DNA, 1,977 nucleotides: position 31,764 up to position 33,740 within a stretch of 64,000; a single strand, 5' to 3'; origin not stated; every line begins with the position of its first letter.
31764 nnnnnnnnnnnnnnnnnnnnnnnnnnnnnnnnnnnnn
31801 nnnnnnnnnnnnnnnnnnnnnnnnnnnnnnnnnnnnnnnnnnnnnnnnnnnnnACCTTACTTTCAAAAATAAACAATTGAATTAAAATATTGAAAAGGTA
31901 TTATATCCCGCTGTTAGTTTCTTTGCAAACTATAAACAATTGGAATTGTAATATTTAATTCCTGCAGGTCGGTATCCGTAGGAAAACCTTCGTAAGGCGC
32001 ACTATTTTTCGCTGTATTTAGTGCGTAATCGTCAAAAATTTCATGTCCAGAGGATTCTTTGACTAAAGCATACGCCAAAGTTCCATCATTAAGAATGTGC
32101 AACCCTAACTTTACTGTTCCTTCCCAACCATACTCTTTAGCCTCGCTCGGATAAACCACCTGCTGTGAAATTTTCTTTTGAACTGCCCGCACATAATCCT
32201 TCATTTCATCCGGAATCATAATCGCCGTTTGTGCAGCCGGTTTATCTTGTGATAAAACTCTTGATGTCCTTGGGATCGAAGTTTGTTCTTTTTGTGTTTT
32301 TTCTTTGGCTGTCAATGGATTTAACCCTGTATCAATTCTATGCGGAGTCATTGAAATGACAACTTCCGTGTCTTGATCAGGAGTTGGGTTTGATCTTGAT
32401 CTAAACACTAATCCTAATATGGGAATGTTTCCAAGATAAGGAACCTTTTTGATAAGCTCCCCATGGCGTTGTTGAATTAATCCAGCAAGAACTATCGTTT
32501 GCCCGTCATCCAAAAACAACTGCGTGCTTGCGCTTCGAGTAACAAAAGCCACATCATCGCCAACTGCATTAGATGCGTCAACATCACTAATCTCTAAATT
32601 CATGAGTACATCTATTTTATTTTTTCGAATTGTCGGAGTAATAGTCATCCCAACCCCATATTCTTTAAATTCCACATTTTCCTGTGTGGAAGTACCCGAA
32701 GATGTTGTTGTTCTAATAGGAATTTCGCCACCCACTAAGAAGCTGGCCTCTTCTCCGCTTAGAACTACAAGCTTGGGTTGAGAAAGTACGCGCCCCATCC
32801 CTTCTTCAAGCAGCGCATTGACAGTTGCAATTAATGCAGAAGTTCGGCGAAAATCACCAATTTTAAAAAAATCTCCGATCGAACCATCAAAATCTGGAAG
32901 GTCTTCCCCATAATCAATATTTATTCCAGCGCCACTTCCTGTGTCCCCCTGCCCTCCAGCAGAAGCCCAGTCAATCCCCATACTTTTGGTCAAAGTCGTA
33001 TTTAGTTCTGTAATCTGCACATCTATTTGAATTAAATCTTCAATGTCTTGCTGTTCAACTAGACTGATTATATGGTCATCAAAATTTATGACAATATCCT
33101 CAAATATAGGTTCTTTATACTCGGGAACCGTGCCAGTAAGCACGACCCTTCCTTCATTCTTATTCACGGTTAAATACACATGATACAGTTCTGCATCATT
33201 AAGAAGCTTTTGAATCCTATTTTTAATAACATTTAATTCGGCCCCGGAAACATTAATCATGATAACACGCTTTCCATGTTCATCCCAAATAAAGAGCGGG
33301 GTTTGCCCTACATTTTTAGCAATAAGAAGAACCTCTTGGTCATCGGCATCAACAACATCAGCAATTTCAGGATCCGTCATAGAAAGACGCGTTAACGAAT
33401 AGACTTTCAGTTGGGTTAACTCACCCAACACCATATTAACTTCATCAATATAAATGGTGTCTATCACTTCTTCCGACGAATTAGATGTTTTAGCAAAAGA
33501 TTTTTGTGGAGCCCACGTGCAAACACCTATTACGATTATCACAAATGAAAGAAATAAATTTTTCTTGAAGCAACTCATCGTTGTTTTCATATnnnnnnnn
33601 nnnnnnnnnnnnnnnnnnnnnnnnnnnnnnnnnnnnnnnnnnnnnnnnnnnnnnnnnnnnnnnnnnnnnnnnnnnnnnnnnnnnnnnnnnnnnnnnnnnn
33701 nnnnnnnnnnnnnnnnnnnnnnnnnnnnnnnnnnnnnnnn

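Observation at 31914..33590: Tad secretin fused to a C-terminal TonB_C-like domain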

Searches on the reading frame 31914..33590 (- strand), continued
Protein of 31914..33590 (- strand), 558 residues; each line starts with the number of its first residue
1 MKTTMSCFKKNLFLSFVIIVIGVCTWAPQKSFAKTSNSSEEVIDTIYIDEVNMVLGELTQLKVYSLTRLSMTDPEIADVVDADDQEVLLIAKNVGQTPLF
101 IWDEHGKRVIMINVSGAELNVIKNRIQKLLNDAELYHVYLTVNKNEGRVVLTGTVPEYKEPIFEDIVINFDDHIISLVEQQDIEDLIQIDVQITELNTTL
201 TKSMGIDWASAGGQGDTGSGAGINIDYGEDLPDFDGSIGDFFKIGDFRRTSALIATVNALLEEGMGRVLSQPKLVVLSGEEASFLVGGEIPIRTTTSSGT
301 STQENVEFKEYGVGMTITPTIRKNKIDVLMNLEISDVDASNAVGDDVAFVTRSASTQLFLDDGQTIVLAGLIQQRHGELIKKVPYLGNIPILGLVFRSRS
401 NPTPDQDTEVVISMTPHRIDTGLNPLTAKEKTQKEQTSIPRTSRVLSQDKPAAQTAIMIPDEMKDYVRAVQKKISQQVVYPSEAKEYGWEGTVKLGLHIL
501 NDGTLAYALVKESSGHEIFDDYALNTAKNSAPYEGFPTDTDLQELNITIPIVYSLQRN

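Call 24: find_related_loci(query=A1, collection=genome_contigs, flank=10000)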
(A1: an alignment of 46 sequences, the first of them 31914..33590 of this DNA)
Query A1 (558 aa) in genome_contigs; peptide patterns used: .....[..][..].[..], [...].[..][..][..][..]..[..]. (x = any residue, [..] = any of these).
599 stretches matched a pattern (row limit reached: there are more); 546 encode a relative of the query (tblastn E <= 1e-3); the best 80 are kept; 80 distinct loci.
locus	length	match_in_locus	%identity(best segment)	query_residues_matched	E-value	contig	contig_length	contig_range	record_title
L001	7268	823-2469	74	1-558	0e+0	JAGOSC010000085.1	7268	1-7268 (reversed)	MAG: Candidatus Omnitrophota bacterium isolate Gw_Eff_bin_307 Gw_Eff_30463_length_7268_cov_5.979415, whole genome shotgu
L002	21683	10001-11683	73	1-558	0e+0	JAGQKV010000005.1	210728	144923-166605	MAG: Candidatus Omnitrophota bacterium isolate HKST-UBA13 2014-04-01_1_(paired)_contig_32313, whole genome shotgun seque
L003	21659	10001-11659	71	1-558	0e+0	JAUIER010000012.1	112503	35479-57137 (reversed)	MAG: bacterium isolate 8_bin.41 NODE_314_length_112503_cov_1.712955, whole genome shotgun sequence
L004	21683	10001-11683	73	1-558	0e+0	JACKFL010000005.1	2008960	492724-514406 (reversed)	MAG: Candidatus Omnitrophota bacterium isolate HK-STAS-OMNI-4 HK-STAS-OMNI-4_5, whole genome shotgun sequence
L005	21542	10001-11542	58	41-558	0e+0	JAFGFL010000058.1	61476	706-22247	MAG: Candidatus Omnitrophota bacterium isolate Zod_Metabat.1316 k87_9910920, whole genome shotgun sequence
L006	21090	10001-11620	57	20-558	0e+0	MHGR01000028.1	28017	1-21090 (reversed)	MAG: Omnitrophica WOR_2 bacterium RIFCSPHIGHO2_02_FULL_52_10 rifcsphigho2_02_scaffold_16163, whole genome shotgun sequen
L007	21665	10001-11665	52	9-558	0e+0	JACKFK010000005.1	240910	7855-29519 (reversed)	MAG: Candidatus Omnitrophota bacterium isolate HK-STAS-OMNI-3 HK-STAS-OMNI-3_5, whole genome shotgun sequence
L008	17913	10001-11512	57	43-558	0e+0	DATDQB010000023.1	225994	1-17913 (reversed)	MAG TPA_asm: Candidatus Omnitrophota bacterium isolate SMAG_U7936 k141_1552162, whole genome shotgun sequence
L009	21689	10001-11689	51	13-558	0e+0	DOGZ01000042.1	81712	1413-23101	MAG TPA_asm: Candidatus Omnitrophota bacterium isolate UBA10174 contig_12488, whole genome shotgun sequence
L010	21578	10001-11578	54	50-556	0e+0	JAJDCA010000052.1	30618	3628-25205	MAG: Candidatus Omnitrophota bacterium isolate OFTM38 OFTM38_51, whole genome shotgun sequence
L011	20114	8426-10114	51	14-558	3e-180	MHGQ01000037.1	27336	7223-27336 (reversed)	MAG: Omnitrophica WOR_2 bacterium RIFCSPHIGHO2_02_FULL_50_17 rifcsphigho2_02_scaffold_2391, whole genome shotgun sequenc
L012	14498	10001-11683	50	1-555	1e-177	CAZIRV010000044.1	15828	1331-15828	MAG TPA_asm: uncultured Planctomycetales bacterium isolate SRP128015_co1_466 genome assembly, contig: NODE_5416_length_1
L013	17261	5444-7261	49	1-558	5e-177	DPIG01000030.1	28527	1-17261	MAG TPA_asm: Candidatus Omnitrophota bacterium isolate UBA10147 contig_15875, whole genome shotgun sequence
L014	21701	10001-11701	50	4-558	7e-174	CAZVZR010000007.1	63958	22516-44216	MAG TPA_asm: uncultured Planctomycetales bacterium isolate SRP193066_co2_435 genome assembly, contig: NODE_140_length_63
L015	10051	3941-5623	49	10-558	3e-173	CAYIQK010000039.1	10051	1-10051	MAG TPA_asm: uncultured Planctomycetales bacterium isolate ERP119705_co25_244 genome assembly, contig: NODE_6126_length_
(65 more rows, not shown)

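Call 27: search_protein_families(library=pfam, proteins=[P0078], max_evalue=0.001)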
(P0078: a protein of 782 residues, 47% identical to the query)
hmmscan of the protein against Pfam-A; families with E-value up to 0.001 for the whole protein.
P0078 (782 aa): 4 families
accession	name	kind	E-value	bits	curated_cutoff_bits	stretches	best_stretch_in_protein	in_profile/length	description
PF00263.26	Secretin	-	3.3e-41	141.1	27.5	1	288-447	3-168/169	Bacterial type II and III secretion system protein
PF03544.19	TonB_C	-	2.1e-32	111.8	24.6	2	585-660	3-77/79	Gram-negative bacterial TonB protein C-terminal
PF13103.11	TonB_2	-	1.2e-11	44.9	22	2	690-771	3-82/85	TonB C terminal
PF13629.12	T2SS-T3SS_pil_N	-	5.6e-10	39.2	23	1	99-148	20-69/72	Pilus formation protein N terminal region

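Call 33: fold_search(model_id=the predicted structure, library=pdb)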
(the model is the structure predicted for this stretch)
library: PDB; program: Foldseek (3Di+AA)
matches with E <= 10: 896; with E <= 0.001: 44
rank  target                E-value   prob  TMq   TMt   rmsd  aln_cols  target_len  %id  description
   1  9wfd_A                3.8e-26  1.00  0.28  0.34  20.1       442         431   21  Cryo-EM structure of the Type II secretion system protein from Acidithiobacillus caldus (released 2025-11-19)
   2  8jvb_A                3.9e-20  1.00  0.28  0.39  19.9       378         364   20  Cryo-EM structure of the Type II secretion system protein from Acidithiobacillus caldus (released 2024-07-03)
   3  5w68_A                1.3e-16  1.00  0.26  0.38  17.8       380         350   20  Type II secretin from Enteropathogenic Escherichia coli - GspD (released 2017-11-15)
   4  5zdh_A                2.3e-16  1.00  0.26  0.29  16.1       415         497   20  CryoEM structure of ETEC Pilotin-Secretin AspS-GspD complex (released 2018-04-18)
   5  6i1x_A                4.1e-16  1.00  0.24  0.28  17.0       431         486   18  Aeromonas hydrophila ExeD (released 2019-04-10)
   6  9k8v_A                9.1e-16  1.00  0.27  0.37  16.2       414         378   21  Cryo-EM structure of the Type II secretion system protein from Vibrio cholerae (released 2025-10-29)
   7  5tcq_A                3.5e-15  1.00  0.26  0.40  21.1       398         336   16  Near-atomic resolution cryo-EM structure of the Salmonella SPI-1 type III secretion injectisome secretin InvG (released 2016-12-21)
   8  5tcr_A                3.5e-15  1.00  0.26  0.30  21.1       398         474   16  Atomic model of the Salmonella SPI-1 type III secretion injectisome basal body proteins InvG, PrgH, and PrgK (released 2016-12-21)
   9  6q14_A                5.4e-15  1.00  0.25  0.28  21.9       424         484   13  Structure of the Salmonella SPI-1 injectisome NC-base (released 2019-10-23)
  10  6q14_B                5.4e-15  1.00  0.25  0.28  22.2       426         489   13  Structure of the Salmonella SPI-1 injectisome NC-base (released 2019-10-23)
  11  6pee_A                7.0e-15  1.00  0.25  0.37  22.1       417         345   14  InvG secretin domain beta-barrel from Salmonella SPI-1 injectisome NC-base (released 2019-10-23)
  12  5wq8_A                1.3e-14  1.00  0.26  0.29  14.6       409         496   20  CryoEM structure of type II secretion system secretin GspD in Vibrio cholerae (released 2016-12-28)
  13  5wq9_A                2.1e-14  1.00  0.25  0.28  14.8       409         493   20  CryoEM structure of type II secretion system secretin GspD G453A mutant in Vibrio cholerae (released 2016-12-28)
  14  5wln_A                3.4e-14  1.00  0.27  0.36  15.5       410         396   17  Cryo-EM structure of the T2SS secretin XcpQ from Pseudomonas aeruginosa (released 2017-10-25)
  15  8co1_A1               3.7e-14  1.00  0.26  0.25  17.6       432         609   16  Type II Secretion System (released 2024-04-10)
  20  8odn_A                1.6e-13  1.00  0.21  0.42  14.3       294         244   24  RcpA-TadD with C13 symmetry from the Pseudomonas aeruginosa Tight Adherence Secretion System (released 2023-09-27)
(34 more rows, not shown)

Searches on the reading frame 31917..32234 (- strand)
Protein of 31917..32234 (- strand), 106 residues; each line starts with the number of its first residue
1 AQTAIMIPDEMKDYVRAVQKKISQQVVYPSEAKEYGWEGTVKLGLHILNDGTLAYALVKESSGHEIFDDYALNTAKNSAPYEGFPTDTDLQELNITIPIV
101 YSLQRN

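Call 64: search_solved_structures(query=A2, max_evalue=1, show_alignments=2)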
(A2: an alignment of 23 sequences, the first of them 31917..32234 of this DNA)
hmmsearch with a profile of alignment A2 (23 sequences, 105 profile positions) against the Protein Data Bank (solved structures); distinct sequences matched with E-value up to 1: 16.
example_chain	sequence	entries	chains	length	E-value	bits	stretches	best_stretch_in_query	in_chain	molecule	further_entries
6sly_A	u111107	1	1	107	2.5e-11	47.1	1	10-104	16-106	Protein TonB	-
5lw8_A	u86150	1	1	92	3e-11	46.9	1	11-104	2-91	Protein TonB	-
6i97_D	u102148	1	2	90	0.00092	22.8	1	26-70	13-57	Protein TonB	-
6fip_A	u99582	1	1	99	0.0011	22.5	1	26-70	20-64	Protein TonB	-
7zc8_B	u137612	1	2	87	0.0014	22.3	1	21-73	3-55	Protein TonB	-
6s3w_A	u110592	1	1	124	0.0025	21.4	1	39-78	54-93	Cell envelope integrity/translocation protein TolA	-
1lr0_A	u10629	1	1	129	0.0028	21.3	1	39-78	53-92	TolA protein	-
9hi3_A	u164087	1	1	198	0.0086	19.7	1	21-72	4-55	Protein TonB,Ferredoxin-1, chloroplastic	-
2m2k_A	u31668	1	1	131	0.014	19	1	16-103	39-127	HasB protein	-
9ddz_A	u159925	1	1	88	0.042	17.5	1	26-76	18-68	Protein TonB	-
9dc4_T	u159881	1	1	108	0.07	16.8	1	26-76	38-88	Protein TonB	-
2k9k_A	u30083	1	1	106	0.26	14.9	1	26-76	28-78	TonB2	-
3o59_X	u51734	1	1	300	0.45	14.2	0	4-40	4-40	DNA polymerase II large subunit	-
2gsk_B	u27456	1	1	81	0.48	14.1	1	25-70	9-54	protein TONB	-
1u07_A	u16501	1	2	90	0.6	13.8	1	25-70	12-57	TonB protein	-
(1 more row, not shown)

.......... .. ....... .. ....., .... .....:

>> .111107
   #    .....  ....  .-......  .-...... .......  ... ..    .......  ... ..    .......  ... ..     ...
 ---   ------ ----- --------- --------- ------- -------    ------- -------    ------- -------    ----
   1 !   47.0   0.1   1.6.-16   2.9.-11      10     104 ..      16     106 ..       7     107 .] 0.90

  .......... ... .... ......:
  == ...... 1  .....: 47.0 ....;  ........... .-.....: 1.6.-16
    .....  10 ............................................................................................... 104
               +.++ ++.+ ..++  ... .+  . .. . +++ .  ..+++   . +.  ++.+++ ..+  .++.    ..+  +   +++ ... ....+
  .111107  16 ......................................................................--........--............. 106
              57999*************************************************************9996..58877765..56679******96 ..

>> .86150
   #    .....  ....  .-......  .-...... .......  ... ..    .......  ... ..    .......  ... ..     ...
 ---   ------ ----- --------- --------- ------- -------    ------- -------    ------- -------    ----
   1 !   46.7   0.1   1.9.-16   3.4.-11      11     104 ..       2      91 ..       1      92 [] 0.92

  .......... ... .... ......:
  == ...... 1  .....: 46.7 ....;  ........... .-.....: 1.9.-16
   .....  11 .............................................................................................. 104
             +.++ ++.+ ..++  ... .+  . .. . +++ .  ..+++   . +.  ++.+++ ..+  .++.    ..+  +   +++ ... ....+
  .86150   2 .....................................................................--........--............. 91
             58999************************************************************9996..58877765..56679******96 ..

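Call 69: predict_structure(alignment_id=A2)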
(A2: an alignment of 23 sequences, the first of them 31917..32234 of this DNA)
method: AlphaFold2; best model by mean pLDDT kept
length: 106 residues; sequences in the alignment: 23
mean_pLDDT: 79.8   pTM: 0.67
mean pLDDT of the five models: 79.8, 74.6, 61.5, 61.0, 58.5
residues with pLDDT >= 90: 6; 70-90: 91; 50-70: 4; < 50: 5
segments of 3 or more residues with pLDDT < 50: 1-4
pLDDT, mean of each block of 10 residues (from residue 1): 57 83 80 82 87 88 86 87 74 82 64
secondary structure, 60 per line:
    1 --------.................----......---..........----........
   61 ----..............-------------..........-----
elements in order: H9-25 H30-35 E39-48 E53-60 H65-78 E92-101

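Call 78: fold_search(model_id=the predicted structure, library=pdb)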
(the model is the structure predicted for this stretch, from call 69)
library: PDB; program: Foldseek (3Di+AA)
matches with E <= 10: 311; with E <= 0.001: 7
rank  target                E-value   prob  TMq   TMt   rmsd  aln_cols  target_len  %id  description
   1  5lw8_MODEL_1_A        4.7e-07  1.00  0.68  0.77   2.4        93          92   29  NMR solution structure of Helicobacter pylori TonB-CTD (residues 194-285) (released 2016-10-19)
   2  6sly_MODEL_1_A        3.4e-06  1.00  0.75  0.74   2.1        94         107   29  NMR solution structure of Helicobacter pylori TonB-CTD (residues 179-285) (released 2020-03-25)
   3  7zc8_A                1.9e-04  1.00  0.60  0.71   2.1        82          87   24  Crystal structure of the C-terminal domain of FusB, a TonB homologue (released 2022-08-17)
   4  7zc8_B                2.6e-04  1.00  0.59  0.71   3.2        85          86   25  Crystal structure of the C-terminal domain of FusB, a TonB homologue (released 2022-08-17)
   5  1lr0                  3.5e-04  1.00  0.54  0.47   4.5        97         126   25  Pseudomonas aeruginosa TolA Domain III, Seleno-methionine Derivative (released 2002-05-29)
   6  9dc4_T                5.5e-04  1.00  0.61  0.74   2.7        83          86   22  Transferrin Binding Protein A in complex with transferrin binding protein B, transferrin and globular domain of TonB (released 2026-03-04)
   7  6s3w_MODEL_1_A        7.1e-04  1.00  0.62  0.54   5.2       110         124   24  Solution NMR Structure of TolAIII Bound to a Peptide Derived from the N-terminus of TolB (released 2020-03-25)
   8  9ddz                  1.6e-03  1.00  0.58  0.74   3.1        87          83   18  Crystal Structure of Neisseria meningitidis TonB C-terminus domain (globular domain) (released 2026-03-04)
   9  2m2k_MODEL_1_A        1.6e-03  1.00  0.56  0.48   5.9       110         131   17  The structure of HasB CTD (released 2013-04-10)
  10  6i97_D                1.9e-03  1.00  0.59  0.68   2.5        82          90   23  Structure of the ferrioxamine B transporter FoxA from Pseudomonas aeruginosa in complex with ferrioxamine B and a C-te (released 2019-08-28)
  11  3qdp                  4.0e-03  1.00  0.45  0.52   6.1       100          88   19  Structural characterization of the interaction of colicin A, colicin N, and TolB with TolAIII translocon (released 2012-01-25)
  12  6fip_MODEL_1_A        4.2e-03  1.00  0.59  0.62   2.8        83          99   23  Solution NMR structure of Pseudomonas aeruginosa TonB CTD (released 2018-08-29)
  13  2x9a_B                4.5e-03  1.00  0.49  0.57   5.5        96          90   19  crystal structure of g3p from phage IF1 in complex with its coreceptor, the C-terminal domain of TolA (released 2010-12-01)
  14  9hi3                  6.2e-03  1.00  0.58  0.33   3.2        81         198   26  C-terminal domain of pectobacterial FusB in complex with spinach ferredoxin 1 (released 2025-04-23)
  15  1s62_MODEL_1_A        8.6e-03  0.95  0.41  0.42   9.2       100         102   18  Solution structure of the Escherichia coli TolA C-terminal domain (released 2005-02-15)
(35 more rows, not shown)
